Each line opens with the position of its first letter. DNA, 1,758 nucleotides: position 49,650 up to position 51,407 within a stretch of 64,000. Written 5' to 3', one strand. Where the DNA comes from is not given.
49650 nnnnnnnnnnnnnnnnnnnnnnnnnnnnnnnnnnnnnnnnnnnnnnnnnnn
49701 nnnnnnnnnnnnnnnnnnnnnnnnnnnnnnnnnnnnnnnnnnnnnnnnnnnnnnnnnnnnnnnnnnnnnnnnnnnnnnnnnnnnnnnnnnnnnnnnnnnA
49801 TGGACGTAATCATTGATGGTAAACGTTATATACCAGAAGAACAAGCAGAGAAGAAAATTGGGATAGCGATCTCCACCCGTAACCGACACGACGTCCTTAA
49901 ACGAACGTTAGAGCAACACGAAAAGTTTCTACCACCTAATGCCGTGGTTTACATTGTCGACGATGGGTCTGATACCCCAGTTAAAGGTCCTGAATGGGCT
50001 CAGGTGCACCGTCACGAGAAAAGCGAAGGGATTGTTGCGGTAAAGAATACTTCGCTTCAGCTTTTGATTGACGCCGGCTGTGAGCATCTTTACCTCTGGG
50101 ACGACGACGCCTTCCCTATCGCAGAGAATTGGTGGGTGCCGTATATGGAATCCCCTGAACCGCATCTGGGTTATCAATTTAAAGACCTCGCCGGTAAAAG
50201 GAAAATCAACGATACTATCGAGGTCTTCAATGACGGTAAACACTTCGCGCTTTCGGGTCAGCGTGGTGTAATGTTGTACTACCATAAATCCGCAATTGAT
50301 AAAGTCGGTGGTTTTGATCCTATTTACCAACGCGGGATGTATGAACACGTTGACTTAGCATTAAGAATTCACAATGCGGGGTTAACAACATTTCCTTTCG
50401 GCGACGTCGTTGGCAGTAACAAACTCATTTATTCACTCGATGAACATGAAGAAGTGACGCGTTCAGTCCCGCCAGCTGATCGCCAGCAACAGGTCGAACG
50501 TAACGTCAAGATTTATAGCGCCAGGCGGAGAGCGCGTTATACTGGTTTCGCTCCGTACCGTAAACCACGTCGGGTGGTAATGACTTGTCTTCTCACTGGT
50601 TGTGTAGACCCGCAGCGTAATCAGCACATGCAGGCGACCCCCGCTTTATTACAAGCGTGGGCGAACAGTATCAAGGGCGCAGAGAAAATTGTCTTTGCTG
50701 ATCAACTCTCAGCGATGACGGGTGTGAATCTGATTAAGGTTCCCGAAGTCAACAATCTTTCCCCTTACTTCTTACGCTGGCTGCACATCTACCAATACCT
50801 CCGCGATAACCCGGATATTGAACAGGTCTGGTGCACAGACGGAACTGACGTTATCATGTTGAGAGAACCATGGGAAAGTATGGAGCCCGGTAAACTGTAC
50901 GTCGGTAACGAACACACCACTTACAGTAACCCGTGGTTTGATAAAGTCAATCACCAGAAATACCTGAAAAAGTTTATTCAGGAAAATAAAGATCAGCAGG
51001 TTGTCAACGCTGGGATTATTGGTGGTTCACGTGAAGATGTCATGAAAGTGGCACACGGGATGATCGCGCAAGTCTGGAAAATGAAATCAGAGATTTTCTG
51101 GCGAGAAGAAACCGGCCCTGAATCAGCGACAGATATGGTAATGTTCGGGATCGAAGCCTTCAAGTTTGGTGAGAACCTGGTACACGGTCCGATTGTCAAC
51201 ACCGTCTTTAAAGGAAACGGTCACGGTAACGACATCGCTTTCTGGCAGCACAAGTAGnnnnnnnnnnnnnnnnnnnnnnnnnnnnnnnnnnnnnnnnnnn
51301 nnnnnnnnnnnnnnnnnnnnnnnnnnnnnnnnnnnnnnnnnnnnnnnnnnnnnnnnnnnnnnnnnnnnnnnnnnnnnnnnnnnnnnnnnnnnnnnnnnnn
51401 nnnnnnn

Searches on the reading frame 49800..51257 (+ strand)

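Call 65: search_protein_families(library=phrogs, proteins=[window:49800-51257:+], max_evalue=0.001)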
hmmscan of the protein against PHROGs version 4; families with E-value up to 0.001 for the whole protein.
window:49800-51257:+ (485 aa): 2 families
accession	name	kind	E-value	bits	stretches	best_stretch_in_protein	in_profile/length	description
phrog_1579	-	moron, auxiliary metabolic gene and host takeover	1.2e-203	678.5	1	1-485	2-482/482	glycosyltransferase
phrog_2456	-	moron, auxiliary metabolic gene and host takeover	5e-52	177.8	1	18-254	3-238/239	glycosyltransferase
